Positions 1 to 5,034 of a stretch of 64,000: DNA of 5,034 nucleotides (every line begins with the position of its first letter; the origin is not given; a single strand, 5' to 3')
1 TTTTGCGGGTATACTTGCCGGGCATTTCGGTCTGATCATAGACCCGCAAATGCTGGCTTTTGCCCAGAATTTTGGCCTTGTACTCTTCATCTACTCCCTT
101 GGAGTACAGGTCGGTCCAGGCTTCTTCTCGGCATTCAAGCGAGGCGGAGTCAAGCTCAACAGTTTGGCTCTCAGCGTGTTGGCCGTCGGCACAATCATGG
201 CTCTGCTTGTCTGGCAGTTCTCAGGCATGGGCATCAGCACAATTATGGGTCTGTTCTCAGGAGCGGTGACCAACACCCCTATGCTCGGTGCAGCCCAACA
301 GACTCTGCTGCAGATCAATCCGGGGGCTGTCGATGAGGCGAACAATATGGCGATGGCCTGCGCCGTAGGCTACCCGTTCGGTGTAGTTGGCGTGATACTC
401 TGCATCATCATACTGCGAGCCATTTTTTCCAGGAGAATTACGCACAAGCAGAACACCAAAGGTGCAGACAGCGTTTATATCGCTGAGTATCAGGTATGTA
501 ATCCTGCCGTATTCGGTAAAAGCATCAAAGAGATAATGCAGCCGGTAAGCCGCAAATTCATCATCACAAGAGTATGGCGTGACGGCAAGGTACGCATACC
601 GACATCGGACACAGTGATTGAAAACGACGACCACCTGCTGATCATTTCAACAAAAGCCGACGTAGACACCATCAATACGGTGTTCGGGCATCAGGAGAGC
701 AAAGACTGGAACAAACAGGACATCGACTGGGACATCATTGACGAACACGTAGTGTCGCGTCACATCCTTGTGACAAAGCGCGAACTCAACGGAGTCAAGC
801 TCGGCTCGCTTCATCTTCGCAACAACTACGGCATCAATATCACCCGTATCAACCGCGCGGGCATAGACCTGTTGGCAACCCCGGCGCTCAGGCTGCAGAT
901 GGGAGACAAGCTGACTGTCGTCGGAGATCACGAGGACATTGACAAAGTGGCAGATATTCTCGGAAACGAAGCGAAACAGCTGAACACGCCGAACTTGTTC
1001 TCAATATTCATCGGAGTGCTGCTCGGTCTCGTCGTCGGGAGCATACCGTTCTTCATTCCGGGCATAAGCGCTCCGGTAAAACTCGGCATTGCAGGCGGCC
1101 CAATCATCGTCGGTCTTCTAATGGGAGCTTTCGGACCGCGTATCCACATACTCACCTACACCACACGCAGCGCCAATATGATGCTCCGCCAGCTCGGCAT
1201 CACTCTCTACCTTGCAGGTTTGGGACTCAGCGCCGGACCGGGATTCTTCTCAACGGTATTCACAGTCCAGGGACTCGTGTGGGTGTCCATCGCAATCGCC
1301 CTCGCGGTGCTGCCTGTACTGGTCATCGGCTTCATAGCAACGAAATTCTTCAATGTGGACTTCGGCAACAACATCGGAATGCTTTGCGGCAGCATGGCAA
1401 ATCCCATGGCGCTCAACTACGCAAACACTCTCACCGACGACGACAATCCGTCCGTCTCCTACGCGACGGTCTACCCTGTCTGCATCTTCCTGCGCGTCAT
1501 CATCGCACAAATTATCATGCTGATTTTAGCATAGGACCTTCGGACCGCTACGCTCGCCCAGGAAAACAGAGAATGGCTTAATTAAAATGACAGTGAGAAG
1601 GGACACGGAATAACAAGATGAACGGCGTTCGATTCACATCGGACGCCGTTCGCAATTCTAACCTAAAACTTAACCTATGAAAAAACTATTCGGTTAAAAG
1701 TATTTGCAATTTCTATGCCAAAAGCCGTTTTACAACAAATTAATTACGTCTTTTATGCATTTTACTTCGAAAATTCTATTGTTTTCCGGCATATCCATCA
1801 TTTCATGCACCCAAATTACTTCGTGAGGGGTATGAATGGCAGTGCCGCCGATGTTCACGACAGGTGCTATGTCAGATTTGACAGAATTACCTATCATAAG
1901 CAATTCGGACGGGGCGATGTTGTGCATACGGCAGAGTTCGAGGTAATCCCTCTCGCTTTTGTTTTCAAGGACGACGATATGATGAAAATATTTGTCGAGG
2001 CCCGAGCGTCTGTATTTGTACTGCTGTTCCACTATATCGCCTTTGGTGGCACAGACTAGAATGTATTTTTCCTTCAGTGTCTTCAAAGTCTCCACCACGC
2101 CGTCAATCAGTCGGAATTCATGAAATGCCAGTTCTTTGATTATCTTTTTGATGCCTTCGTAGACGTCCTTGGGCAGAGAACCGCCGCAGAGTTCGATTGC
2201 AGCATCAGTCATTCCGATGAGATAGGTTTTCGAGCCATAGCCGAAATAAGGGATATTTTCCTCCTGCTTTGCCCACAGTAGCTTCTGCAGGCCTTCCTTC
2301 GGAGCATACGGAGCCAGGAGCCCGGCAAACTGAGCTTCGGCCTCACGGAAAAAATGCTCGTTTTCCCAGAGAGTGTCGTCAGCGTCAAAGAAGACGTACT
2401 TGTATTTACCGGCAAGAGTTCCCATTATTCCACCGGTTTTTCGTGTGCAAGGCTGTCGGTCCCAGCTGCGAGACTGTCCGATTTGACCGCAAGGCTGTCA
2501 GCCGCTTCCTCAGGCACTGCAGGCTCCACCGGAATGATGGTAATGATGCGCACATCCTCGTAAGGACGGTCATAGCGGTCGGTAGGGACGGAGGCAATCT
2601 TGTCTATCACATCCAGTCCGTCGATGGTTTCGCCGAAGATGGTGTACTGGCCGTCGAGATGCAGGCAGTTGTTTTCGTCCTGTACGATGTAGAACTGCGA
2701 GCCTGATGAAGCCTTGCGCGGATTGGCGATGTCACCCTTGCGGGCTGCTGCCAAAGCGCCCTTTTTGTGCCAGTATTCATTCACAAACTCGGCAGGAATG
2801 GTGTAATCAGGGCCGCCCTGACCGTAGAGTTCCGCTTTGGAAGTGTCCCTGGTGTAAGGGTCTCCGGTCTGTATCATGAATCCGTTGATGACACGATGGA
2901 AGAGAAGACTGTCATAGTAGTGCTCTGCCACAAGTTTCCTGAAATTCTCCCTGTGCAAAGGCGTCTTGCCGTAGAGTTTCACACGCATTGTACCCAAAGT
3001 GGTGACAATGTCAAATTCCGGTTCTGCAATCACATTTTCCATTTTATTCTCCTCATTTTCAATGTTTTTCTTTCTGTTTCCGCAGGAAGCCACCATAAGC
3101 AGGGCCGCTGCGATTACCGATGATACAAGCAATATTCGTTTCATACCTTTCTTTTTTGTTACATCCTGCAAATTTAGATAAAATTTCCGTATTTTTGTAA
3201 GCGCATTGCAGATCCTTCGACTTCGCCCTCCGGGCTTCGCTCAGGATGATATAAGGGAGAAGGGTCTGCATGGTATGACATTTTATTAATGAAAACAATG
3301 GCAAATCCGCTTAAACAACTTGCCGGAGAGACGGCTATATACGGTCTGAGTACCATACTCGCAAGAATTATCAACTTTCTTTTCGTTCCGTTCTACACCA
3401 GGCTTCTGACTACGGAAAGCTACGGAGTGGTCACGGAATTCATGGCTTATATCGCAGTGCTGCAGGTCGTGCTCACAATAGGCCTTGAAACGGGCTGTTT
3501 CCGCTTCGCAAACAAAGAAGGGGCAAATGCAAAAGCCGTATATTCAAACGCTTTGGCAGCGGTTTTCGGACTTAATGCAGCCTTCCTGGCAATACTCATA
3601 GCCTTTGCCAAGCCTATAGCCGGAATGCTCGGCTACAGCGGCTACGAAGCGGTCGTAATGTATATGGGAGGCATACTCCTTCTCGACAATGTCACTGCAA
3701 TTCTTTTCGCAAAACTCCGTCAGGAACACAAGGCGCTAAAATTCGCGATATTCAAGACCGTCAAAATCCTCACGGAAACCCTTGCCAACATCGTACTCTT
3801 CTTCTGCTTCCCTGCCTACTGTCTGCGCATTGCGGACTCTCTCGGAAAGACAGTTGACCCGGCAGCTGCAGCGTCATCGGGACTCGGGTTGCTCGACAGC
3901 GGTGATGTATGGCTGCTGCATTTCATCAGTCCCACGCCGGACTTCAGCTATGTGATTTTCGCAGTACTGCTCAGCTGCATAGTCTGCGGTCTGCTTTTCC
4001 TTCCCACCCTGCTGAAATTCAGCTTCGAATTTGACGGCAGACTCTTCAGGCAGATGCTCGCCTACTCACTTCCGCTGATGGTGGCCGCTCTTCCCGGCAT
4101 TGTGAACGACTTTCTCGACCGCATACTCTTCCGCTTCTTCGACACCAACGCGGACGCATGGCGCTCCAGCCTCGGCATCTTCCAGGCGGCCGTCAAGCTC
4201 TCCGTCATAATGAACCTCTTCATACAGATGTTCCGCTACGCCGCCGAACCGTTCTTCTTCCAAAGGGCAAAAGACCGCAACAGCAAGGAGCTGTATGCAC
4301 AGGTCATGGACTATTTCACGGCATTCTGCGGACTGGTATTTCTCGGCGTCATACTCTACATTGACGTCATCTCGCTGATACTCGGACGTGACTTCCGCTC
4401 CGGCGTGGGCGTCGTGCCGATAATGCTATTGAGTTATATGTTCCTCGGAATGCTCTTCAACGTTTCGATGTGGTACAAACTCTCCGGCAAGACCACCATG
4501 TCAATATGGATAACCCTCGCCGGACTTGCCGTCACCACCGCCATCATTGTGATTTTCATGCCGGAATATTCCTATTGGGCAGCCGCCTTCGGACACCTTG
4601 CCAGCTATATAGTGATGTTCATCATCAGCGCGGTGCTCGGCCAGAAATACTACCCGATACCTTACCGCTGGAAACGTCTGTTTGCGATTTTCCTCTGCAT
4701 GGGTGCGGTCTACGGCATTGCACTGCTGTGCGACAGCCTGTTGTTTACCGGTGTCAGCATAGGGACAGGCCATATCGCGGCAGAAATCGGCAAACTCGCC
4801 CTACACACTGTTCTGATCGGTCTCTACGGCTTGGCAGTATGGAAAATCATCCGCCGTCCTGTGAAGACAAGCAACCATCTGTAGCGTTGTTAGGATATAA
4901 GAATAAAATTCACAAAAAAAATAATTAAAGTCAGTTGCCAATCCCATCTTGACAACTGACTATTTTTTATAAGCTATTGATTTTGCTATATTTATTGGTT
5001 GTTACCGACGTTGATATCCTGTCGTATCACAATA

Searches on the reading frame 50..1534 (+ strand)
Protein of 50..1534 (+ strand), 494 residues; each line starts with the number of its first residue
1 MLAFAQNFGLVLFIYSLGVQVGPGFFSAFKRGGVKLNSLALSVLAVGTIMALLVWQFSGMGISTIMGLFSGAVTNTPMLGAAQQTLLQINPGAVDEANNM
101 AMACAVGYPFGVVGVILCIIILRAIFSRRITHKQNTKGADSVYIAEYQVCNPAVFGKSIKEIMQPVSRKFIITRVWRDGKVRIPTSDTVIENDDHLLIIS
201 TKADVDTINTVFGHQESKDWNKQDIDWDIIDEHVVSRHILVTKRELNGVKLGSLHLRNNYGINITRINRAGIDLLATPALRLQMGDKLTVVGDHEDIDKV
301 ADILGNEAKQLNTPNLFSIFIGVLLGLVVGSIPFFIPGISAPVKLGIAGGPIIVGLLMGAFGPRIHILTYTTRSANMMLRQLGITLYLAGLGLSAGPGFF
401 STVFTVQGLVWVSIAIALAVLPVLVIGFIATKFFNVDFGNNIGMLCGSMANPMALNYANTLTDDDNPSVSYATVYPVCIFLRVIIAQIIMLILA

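Call 14: search_protein_families(library=ncbifam, proteins=[window:50-1534:+], max_evalue=0.00001)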
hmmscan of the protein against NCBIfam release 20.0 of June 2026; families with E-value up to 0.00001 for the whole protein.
window:50-1534:+ (494 aa): 10 families
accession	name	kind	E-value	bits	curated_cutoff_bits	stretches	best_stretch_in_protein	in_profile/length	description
NF003007.0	PRK03818.1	equivalog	4.8e-180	599.8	449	1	1-493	58-549/553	putative transporter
TIGR01625.1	YidE_YbjL_dupl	subfamily_domain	4.6e-66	221.4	71.95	2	324-477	2-154/154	AspT/YidE/YbjL antiporter duplication domain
TIGR03802.1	Asp_Ala_antiprt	equivalog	1.2e-55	189.3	546.95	1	11-491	65-560/562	aspartate-alanine antiporter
NF003440.0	PRK04972.1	equivalog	1.4e-40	139.7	645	1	5-492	61-556/561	aspartate:alanine antiporter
NF007039.0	PRK09496.3-2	equivalog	6e-13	48.4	293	1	125-212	359-444/446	Trk system potassium transporter TrkA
NF003716.0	PRK05326.1-3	equivalog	1.1e-08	34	355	0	152-217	423-486/499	potassium/proton antiporter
NF007041.0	PRK09496.3-4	equivalog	8.1e-08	31.4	386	0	153-215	386-446/450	Trk system potassium transporter TrkA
NF007036.0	PRK09496.2-3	subfamily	6.6e-07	28.4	407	0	151-218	164-229/448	Trk system potassium transporter TrkA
NF007034.0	PRK09496.2-1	subfamily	1.4e-06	27.5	344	0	153-210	386-443/445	Trk system potassium transporter TrkA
NF007031.0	PRK09496.1-2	equivalog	2.7e-06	26.7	289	0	146-212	386-451/458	Trk system potassium transporter TrkA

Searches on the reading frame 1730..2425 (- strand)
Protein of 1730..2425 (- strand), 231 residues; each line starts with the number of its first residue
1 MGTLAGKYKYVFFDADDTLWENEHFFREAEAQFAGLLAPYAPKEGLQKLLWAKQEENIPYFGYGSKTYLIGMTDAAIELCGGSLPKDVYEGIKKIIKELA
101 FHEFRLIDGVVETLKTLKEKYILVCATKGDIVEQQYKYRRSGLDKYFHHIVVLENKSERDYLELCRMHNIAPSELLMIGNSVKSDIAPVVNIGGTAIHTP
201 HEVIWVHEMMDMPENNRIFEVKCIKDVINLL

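Call 14: search_protein_families(library=ncbifam, proteins=[window:1730-2425:-], max_evalue=0.00001)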
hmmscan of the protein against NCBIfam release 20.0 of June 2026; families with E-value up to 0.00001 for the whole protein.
window:1730-2425:- (231 aa): 5 families
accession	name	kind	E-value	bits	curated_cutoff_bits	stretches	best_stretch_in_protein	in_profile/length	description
TIGR02253.1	CTE7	subfamily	2.7e-16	60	169.75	1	9-202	3-197/221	TIGR02253 family HAD-type hydrolase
TIGR02254.1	YjjG_YfnB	equivalog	5.4e-14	52.2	159.9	1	101-202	93-200/223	YjjG family noncanonical pyrimidine nucleotidase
NF006976.0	PRK09449.1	equivalog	5.6e-10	39.1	183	1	105-195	95-191/225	pyrimidine 5'-nucleotidase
NF052576.1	PymNtasePynAStpc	equivalog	3.4e-07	30.1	350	1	105-193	99-194/229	pyrimidine 5'-nucleotidase PynA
NF008018.0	PRK10748.1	equivalog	2.4e-06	26.9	225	0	10-197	12-205/238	5-amino-6-(5-phospho-D-ribitylamino)uracil phosphatase YigB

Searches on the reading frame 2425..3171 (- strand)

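Call 14: search_protein_families(library=ncbifam, proteins=[window:2425-3171:-], max_evalue=0.00001)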
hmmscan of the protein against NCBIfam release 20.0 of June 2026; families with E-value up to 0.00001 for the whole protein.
window:2425-3171:- (248 aa): 2 families
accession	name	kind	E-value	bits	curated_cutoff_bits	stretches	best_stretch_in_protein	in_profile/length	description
NF008151.0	PRK10903.1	equivalog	1.1e-20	73.9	308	1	49-212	27-181/190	peptidylprolyl isomerase A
NF008057.0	PRK10791.1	equivalog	3.5e-17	62.7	297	1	59-209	8-157/164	peptidylprolyl isomerase B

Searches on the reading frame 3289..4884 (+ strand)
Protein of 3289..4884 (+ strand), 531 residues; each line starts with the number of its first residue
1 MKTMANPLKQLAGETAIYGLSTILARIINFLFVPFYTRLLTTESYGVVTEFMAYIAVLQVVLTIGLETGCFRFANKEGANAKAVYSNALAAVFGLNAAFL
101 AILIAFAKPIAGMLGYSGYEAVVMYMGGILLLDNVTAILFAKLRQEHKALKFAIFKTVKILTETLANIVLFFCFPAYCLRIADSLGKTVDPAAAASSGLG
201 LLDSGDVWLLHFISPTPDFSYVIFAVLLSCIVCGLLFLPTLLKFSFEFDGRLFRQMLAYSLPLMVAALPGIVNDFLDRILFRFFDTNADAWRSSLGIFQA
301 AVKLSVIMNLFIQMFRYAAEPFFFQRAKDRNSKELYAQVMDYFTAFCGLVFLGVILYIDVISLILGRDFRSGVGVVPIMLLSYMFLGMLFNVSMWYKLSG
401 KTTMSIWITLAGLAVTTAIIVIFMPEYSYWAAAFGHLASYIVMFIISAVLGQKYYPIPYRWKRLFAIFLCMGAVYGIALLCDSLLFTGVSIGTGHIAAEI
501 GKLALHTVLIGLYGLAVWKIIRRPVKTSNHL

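Call 14: search_protein_families(library=ncbifam, proteins=[window:3289-4884:+], max_evalue=0.00001)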
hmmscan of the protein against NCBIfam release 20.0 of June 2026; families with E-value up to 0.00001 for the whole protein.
window:3289-4884:+ (531 aa): 0 families

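Call 30: find_related_loci(query=window:3289-4884:+, collection=genome_contigs, flank=10000)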
Query window:3289-4884:+ (531 aa) in genome_contigs; peptide patterns used: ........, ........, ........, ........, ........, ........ (x = any residue, [..] = any of these).
599 stretches matched a pattern (row limit reached: there are more); 572 encode a relative of the query (tblastn E <= 1e-3); the best 80 are kept; 80 distinct loci.
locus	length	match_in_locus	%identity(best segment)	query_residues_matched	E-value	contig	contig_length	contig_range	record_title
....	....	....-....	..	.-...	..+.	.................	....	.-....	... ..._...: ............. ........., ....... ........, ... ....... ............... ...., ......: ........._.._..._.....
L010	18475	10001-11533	72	4-523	0e+0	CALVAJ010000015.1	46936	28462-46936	MAG: uncultured Bacteroidales bacterium isolate BRZ_CI__bin85 genome assembly, contig: BRZ_CI__NODE_1266_length_46936_co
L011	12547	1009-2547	73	1-523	0e+0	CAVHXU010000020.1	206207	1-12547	Lachnospiraceae bacterium isolate H07676-L1_cleanbin_000031 genome assembly, contig: Spades_H07676-L1_contig_11, whole g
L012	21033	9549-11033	72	4-523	0e+0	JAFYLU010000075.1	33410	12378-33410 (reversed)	MAG: Bacteroidales bacterium isolate RGIG7207 Water_buffalos_Cecum-1__c608692, whole genome shotgun sequence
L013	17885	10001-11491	72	2-523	0e+0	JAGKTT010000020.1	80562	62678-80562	MAG: Bacteroidia bacterium isolate cow4.3 cow4_3_149, whole genome shotgun sequence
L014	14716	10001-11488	74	4-513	0e+0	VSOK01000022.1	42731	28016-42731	MAG: Bacteroidales bacterium isolate SC1158_S11_bin.15 SC1158_S11_SC1158_S11_bin.15_contig_22, whole genome shotgun sequ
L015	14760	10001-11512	70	1-514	0e+0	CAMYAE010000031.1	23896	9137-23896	MAG TPA_asm: uncultured Bacteroidales bacterium isolate SRR17635465_bin.12_metaWRAP_v1.3_MAG genome assembly, contig: ER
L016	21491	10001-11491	70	3-528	0e+0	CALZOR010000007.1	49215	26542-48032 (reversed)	MAG: uncultured Bacteroidales bacterium isolate SRR5240748_bin.36_metaWRAP_v1.3_MAG genome assembly, contig: ERZ9450819.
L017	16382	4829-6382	70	2-530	0e+0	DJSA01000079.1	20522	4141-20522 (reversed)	MAG TPA_asm: Bacteroidales bacterium UBA6346 UBA6346_contig_6330, whole genome shotgun sequence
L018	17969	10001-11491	72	2-523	0e+0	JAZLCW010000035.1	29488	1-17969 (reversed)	MAG: Candidatus Cryptobacteroides sp. isolate T1900045044_TC20190037.MAGScoT_cleanbin_000029 SGB_4493_k141_2456963, whol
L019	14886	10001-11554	72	4-529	0e+0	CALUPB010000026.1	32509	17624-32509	MAG: uncultured Bacteroidales bacterium isolate BRZ_FE__bin72 genome assembly, contig: BRZ_FE__NODE_2057_length_32509_co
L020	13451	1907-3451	71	6-530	0e+0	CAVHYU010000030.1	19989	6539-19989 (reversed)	bacterium isolate H07634-L1_cleanbin_000021 genome assembly, contig: Spades_H07634-L1_contig_1928, whole genome shotgun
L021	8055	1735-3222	69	4-530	0e+0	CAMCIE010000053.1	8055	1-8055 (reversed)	MAG: uncultured Bacteroidales bacterium isolate SRR17382106_bin.13_metaWRAP_v1.3_MAG genome assembly, contig: ERZ1054463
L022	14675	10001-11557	71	4-531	0e+0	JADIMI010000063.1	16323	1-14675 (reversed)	MAG: Candidatus Cryptobacteroides intestinavium isolate B1-20833 B1M03__C329780_L16323_SRR9113712, whole genome shotgun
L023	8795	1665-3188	72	4-523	0e+0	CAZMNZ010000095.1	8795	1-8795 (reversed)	MAG TPA_asm: uncultured Muribaculaceae bacterium isolate SRP315200_co1_443 genome assembly, contig: NODE_18494_length_87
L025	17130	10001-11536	70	4-527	0e+0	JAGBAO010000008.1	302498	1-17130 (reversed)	MAG: Bacteroidales bacterium isolate RGIG8943 Water_deer_Rectum-1__c144, whole genome shotgun sequence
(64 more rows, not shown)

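Call 35: search_protein_families(library=pfam, proteins=[L013:12390-14717:-, L013:11557-12372:-, L025:11529-13859:-, window:3289-4884:+], max_evalue=0.001)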
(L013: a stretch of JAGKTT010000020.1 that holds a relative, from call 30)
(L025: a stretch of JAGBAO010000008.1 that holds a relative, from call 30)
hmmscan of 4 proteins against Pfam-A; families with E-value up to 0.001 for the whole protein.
L013:12390-14717:- (775 aa): 5 families
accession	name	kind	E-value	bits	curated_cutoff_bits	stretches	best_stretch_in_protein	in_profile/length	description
PF00728.28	Glyco_hydro_20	-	4.8e-118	394.9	22.3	1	159-512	1-346/348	Glycosyl hydrolase family 20, catalytic domain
PF02838.20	Glyco_hydro_20b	-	1.9e-16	61.4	26.1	1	25-155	2-123/124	Glycosyl hydrolase family 20, domain 2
PF13290.12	CHB_HEX_C_1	-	1.5e-15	57.3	22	1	553-602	6-56/67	Chitobiase/beta-hexosaminidase C-terminal domain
PF13287.12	Fn3_assoc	-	5.1e-14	52.5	23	1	559-612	1-56/59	Fn3 associated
PF00754.31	F5_F8_type_C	-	0.00014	22.4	28.2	1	662-748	30-112/127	F5/8 type C domain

L013:11557-12372:- (271 aa): 1 family
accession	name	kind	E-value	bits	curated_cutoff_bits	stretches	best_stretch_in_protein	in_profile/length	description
PF00480.26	ROK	-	5.9e-46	157.8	22.9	1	3-271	2-290/294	ROK family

L025:11529-13859:- (776 aa): 4 families
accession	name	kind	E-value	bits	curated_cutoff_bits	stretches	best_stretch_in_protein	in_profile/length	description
PF00728.28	Glyco_hydro_20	-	2.7e-116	389.2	22.3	1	159-513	1-347/348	Glycosyl hydrolase family 20, catalytic domain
PF02838.20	Glyco_hydro_20b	-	2.8e-14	54.4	26.1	1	25-156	2-124/124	Glycosyl hydrolase family 20, domain 2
PF13287.12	Fn3_assoc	-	9.1e-12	45.4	23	1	560-600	1-42/59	Fn3 associated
PF13290.12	CHB_HEX_C_1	-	1.3e-11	44.7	22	1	559-601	11-54/67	Chitobiase/beta-hexosaminidase C-terminal domain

window:3289-4884:+ (531 aa): 2 families
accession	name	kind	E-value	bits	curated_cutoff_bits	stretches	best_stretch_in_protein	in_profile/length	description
PF01943.22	Polysacc_synt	-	5e-15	56.1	28.2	2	15-175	5-160/274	Polysaccharide biosynthesis protein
PF13440.11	Polysacc_synt_3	-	7.6e-08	32.4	23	1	37-174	3-136/293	Polysaccharide biosynthesis protein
